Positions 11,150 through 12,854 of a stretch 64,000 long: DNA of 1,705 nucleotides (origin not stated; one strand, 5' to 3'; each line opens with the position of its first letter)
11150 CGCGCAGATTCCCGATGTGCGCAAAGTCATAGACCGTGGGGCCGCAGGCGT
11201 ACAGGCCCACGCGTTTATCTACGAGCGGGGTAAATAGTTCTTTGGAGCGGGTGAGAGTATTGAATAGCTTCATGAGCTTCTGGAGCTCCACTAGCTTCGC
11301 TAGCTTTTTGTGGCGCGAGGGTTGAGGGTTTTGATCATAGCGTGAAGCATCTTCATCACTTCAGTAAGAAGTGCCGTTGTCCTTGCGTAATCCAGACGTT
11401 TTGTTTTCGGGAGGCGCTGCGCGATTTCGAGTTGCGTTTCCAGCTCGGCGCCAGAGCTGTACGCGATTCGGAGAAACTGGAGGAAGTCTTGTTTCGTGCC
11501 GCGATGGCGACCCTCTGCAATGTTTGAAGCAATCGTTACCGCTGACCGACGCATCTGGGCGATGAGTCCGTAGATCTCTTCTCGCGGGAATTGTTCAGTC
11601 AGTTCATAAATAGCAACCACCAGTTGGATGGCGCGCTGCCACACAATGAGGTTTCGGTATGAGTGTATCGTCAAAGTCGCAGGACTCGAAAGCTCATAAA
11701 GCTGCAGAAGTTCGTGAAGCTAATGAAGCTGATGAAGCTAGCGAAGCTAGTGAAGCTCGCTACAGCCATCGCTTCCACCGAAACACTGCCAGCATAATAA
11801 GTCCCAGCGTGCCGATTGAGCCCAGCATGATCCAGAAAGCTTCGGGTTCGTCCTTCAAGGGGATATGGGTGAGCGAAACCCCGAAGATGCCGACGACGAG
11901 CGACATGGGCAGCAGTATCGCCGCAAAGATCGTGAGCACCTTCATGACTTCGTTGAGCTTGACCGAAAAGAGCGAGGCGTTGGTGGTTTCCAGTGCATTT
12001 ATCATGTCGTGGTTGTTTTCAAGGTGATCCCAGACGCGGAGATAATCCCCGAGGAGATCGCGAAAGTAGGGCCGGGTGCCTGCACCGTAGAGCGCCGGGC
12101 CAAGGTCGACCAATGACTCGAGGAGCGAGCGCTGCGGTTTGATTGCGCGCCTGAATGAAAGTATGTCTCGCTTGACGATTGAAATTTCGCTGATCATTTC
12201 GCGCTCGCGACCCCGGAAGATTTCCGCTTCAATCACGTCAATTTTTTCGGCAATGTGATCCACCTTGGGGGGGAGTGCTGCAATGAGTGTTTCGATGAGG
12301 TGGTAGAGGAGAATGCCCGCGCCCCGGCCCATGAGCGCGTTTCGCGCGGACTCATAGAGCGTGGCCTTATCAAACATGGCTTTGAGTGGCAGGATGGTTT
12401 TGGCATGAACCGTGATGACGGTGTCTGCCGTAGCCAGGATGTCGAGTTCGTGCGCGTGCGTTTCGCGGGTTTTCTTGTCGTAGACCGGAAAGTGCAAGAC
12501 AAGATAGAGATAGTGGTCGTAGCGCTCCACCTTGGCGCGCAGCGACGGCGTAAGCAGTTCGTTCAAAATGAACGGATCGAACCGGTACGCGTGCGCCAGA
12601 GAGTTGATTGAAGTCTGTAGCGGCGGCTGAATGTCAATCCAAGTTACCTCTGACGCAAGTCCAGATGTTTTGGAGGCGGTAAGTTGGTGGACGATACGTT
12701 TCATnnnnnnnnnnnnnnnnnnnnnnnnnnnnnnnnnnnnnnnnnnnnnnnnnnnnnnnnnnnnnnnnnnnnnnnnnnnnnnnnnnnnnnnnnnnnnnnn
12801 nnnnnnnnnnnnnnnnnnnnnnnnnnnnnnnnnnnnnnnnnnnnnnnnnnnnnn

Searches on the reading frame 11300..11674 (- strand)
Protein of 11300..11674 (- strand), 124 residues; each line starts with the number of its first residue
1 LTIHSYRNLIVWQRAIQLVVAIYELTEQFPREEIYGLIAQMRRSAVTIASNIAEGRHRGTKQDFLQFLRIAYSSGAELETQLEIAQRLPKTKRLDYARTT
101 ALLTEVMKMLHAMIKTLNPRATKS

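Call 16: search_protein_families(library=pfam, max_evalue=0.01, proteins=[window:11300-11674:-])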
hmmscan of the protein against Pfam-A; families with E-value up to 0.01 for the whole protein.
window:11300-11674:- (124 aa): 2 families
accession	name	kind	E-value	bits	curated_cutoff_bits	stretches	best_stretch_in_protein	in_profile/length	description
PF05635.17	23S_rRNA_IVP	-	3.9e-35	120.7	33.8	1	7-111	1-105/106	23S rRNA-intervening sequence protein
PF22296.2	bAvd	-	1.9e-06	28.7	40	1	9-116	1-106/107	bAvd-like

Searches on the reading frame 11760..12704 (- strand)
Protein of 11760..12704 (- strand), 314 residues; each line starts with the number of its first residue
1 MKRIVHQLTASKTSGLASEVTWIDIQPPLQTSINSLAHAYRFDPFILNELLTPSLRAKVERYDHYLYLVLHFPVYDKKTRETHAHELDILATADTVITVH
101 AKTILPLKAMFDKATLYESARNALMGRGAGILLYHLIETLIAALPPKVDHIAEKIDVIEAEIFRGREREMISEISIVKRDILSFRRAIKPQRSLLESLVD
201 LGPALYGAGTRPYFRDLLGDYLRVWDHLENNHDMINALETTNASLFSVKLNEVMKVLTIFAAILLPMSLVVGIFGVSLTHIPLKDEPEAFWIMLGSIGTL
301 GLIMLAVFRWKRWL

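Call 16: search_protein_families(library=pfam, max_evalue=0.01, proteins=[window:11760-12704:-])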
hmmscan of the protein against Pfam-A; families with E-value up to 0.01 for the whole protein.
window:11760-12704:- (314 aa): 1 family
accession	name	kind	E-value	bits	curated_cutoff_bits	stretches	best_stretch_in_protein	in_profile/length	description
PF01544.23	CorA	-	3.8e-54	184.4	27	1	19-310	3-292/292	CorA-like Mg2+ transporter protein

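Call 19: find_encoding_contigs(protein=window:11760-12704:-, flank=10000, max_places=10)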
Protein window:11760-12704:- (314 aa): 1 contig read that carries it; 1 place shown.
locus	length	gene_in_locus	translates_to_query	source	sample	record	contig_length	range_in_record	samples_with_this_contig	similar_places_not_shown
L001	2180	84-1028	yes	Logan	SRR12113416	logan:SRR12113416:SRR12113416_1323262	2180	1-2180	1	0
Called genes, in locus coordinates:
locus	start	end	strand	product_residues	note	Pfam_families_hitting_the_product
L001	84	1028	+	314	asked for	PF01544:CorA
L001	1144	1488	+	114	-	PF05635:23S_rRNA_IVP, PF22296:bAvd (weak)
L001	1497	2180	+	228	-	?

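Call 42: list_cluster_members(proteins=[window:11760-12704:-, window:16978-17748:+, window:14900-15226:+, window:15213-15422:+, window:15529-15693:+, window:16208-16483:+, window:16503-16826:+, window:12941-13465:-, window:14251-14568:+, window:15950-16708:-])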
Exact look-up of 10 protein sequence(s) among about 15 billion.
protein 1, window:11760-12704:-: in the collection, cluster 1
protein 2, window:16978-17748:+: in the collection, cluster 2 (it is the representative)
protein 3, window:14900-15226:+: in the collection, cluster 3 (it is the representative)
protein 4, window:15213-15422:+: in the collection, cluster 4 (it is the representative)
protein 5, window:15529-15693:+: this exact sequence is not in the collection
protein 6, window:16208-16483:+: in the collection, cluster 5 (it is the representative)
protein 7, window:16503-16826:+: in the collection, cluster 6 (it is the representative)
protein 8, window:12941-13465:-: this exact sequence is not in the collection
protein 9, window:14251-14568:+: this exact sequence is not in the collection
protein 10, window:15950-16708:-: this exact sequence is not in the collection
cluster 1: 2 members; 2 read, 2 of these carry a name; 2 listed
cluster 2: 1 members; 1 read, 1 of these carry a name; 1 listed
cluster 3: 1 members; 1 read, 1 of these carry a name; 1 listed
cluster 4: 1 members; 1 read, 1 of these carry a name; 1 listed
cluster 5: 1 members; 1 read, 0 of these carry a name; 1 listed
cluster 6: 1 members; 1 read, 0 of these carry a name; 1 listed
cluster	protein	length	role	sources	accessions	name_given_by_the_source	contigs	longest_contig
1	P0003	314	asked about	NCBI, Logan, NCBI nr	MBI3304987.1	magnesium transporter CorA family protein [Candidatus Parcubacteria bacterium]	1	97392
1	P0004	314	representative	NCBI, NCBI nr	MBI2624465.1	magnesium transporter CorA family protein [Candidatus Parcubacteria bacterium]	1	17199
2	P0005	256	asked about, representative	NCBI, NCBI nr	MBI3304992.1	hypothetical protein HYZ80_01545 [Candidatus Parcubacteria bacterium] | hypothetical protein [Candidatus Parcubacteria bacterium]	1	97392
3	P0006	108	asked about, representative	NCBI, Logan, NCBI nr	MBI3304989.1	hypothetical protein HYZ80_01530 [Candidatus Parcubacteria bacterium] | hypothetical protein [Candidatus Parcubacteria bacterium]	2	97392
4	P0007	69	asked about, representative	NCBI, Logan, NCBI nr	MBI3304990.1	hypothetical protein HYZ80_01535 [Candidatus Parcubacteria bacterium] | hypothetical protein [Candidatus Parcubacteria bacterium]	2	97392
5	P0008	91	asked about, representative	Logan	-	-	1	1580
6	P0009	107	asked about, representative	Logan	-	-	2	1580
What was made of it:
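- Tried and rejected: Those proteins are in the collection (call 42).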

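Call 43: find_encoding_contigs(protein=P0004, flank=10000)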
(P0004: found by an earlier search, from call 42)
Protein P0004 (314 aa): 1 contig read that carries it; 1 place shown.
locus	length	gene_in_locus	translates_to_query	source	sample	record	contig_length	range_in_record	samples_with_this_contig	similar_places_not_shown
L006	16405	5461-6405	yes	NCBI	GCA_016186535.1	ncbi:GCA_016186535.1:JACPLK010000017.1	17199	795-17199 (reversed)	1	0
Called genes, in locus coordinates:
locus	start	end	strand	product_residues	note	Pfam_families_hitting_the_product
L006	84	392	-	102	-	PF00011:HSP20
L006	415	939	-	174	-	PF01025:GrpE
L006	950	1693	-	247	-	PF01628:HrcA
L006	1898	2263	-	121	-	-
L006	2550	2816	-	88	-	-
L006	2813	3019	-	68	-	-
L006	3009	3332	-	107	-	-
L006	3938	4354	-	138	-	-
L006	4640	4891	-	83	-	-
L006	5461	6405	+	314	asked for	PF01544:CorA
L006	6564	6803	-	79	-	-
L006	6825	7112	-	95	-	-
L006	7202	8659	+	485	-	PF00133:tRNA-synt_1 (faint), PF01406:tRNA-synt_1e, PF09334:tRNA-synt_1g (faint), PF09190:DALR_2 (weak)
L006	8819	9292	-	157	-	-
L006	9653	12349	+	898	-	PF00772:DnaB, PF03796:DnaB_C, PF13481:AAA_25, PF14890:Intein_splicing, PF14528:LAGLIDADG_3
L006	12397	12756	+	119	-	PF05635:23S_rRNA_IVP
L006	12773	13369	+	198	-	PF21176:RecR_HhH, PF13662:Toprim_4, PF01751:Toprim, PF21175:RecR_C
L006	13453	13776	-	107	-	PF00829:Ribosomal_L21p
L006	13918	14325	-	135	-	-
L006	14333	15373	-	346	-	PF02646:RmuC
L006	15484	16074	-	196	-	-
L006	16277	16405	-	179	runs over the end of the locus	PF02245:Pur_DNA_glyco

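Call 47: find_homologous_proteins(query=P0003, max_evalue=1e-60)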
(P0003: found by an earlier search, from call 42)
Query P0003 (314 aa): 138 proteins with E <= 1e-60 among 4066 candidates; the best 120 are listed.
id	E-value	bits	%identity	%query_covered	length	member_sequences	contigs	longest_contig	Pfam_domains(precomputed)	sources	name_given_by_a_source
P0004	1.7e-190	650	93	100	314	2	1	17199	PF01544.24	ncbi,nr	ncbi:magnesium transporter CorA family protein [Candidatus Parcubacteria bacterium]|nr:magnesium tra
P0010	1.6e-156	538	75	100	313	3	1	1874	PF01544.24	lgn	-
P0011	1.2e-94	335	51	95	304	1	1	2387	PF01544.24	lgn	-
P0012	4.1e-94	334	53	95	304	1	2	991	PF01544.24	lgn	-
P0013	4.9e-86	307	46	96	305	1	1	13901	PF01544.24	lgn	-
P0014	1.1e-85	306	47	94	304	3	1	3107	PF01544.24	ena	-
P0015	2.7e-85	305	49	89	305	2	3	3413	PF01544.24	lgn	-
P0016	3.1e-85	304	47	95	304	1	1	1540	PF01544.24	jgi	jgi:magnesium transporter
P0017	1.2e-84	302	49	94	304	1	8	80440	PF01544.24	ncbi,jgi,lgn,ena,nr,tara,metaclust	ncbi:hypothetical protein CL633_01885 [bacterium]|nr:hypothetical protein [bacterium]|tara:strand:- 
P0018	2.5e-84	301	45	96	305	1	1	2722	PF01544.24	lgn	-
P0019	3.4e-84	301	45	96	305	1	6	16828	PF01544.24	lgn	-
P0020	5.4e-84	300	48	96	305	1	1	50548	PF01544.24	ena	-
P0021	2.3e-83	298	45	95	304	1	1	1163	PF01544.24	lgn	-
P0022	9.6e-83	296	49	93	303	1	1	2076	PF01544.24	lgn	-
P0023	5.2e-81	290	46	95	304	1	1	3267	PF01544.24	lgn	-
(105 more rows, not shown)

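Call 48: find_encoding_contigs(protein=P0010, flank=10000)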
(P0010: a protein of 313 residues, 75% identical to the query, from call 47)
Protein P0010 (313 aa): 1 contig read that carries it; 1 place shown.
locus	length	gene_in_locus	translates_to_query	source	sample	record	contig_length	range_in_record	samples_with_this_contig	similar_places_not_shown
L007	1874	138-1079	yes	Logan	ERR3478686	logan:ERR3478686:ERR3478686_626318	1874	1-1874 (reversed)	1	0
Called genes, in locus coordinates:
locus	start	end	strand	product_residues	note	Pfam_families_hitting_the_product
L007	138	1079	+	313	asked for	PF01544:CorA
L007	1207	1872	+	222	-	?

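Call 49: find_encoding_contigs(protein=P0011, flank=10000)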
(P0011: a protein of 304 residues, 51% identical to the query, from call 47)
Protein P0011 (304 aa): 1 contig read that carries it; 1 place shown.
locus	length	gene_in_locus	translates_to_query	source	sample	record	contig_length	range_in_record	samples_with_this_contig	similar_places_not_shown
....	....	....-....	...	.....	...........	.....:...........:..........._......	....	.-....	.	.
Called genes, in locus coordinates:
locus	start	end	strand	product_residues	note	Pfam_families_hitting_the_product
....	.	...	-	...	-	?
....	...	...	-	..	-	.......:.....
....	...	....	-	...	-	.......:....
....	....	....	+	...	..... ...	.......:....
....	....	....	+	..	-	?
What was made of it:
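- It is absent in a more distant relative, where grpE abuts corA (call 49).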

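Call 86: list_cluster_members(proteins=[P0010, P0129, P0002, L009:3601-3921:+, L009:1361-2335:-, L006:3009-3332:-, L009:4586-4915:+, L009:3908-4105:+, P0130])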
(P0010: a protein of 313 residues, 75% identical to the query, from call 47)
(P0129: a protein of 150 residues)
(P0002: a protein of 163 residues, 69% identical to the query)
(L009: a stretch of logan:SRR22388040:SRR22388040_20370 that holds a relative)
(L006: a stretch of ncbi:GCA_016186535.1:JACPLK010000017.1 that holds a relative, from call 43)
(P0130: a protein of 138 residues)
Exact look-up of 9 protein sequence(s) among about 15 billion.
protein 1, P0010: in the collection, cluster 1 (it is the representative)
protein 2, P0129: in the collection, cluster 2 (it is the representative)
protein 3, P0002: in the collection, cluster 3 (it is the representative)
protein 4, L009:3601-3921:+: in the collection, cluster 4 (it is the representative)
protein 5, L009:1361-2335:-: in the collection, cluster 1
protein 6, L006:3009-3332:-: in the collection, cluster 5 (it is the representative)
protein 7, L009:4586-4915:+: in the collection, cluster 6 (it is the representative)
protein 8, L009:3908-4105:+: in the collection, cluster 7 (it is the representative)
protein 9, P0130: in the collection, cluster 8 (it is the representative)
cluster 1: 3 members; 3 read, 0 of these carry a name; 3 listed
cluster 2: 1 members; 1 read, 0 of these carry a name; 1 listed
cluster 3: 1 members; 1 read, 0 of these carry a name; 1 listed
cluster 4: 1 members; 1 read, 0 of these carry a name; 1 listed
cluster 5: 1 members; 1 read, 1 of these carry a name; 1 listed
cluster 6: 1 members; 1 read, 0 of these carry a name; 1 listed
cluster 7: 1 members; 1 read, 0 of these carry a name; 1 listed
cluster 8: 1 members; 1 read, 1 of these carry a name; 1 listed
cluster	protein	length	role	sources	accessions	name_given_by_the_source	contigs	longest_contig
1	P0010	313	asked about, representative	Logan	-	-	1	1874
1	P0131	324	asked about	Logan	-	-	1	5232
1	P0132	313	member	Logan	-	-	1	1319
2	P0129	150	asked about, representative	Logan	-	-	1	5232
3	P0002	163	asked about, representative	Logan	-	-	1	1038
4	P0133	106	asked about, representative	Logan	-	-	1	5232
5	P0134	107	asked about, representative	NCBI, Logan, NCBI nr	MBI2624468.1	hypothetical protein HYW67_03155 [Candidatus Parcubacteria bacterium] | hypothetical protein [Candidatus Parcubacteria bacterium]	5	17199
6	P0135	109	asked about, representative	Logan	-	-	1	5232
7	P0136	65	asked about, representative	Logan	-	-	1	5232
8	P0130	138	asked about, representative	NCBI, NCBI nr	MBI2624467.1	hypothetical protein HYW67_03150 [Candidatus Parcubacteria bacterium] | hypothetical protein [Candidatus Parcubacteria bacterium]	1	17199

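Call 87: find_encoding_contigs(protein=P0134, flank=10000, max_places=10)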
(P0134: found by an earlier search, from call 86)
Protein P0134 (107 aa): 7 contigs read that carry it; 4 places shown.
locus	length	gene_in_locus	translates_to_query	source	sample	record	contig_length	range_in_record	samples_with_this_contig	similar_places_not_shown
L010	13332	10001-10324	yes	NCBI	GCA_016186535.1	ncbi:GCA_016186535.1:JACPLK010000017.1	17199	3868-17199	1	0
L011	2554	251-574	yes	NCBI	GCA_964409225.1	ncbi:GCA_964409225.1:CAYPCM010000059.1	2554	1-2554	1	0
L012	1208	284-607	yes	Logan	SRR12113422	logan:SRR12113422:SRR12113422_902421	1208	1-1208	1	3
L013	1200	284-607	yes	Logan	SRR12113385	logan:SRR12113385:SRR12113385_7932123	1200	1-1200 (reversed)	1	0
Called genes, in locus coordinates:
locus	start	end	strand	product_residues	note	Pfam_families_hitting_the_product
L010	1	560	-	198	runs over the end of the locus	PF21176:RecR_HhH, PF13662:Toprim_4, PF01751:Toprim, PF21175:RecR_C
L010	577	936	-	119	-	PF05635:23S_rRNA_IVP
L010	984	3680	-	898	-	PF00772:DnaB, PF03796:DnaB_C, PF13481:AAA_25, PF14890:Intein_splicing, PF14528:LAGLIDADG_3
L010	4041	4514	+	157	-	-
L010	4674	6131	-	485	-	PF00133:tRNA-synt_1 (faint), PF01406:tRNA-synt_1e, PF09334:tRNA-synt_1g (faint), PF09190:DALR_2 (weak)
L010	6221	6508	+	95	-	-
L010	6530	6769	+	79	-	-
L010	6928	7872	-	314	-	PF01544:CorA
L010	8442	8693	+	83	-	-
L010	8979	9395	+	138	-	-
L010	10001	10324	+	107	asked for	-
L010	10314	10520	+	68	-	-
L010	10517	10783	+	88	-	-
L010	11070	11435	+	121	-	-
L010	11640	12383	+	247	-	PF01628:HrcA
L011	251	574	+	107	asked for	-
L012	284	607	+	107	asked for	-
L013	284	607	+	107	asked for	-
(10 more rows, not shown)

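Call 88: find_encoding_contigs(protein=P0132, flank=10000)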
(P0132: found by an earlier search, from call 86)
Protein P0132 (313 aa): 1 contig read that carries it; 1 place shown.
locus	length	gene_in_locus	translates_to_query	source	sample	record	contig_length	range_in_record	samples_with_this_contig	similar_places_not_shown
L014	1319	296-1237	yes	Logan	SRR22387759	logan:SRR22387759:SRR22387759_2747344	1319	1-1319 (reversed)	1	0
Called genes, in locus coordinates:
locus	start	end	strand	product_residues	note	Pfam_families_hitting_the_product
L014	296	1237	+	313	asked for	PF01544:CorA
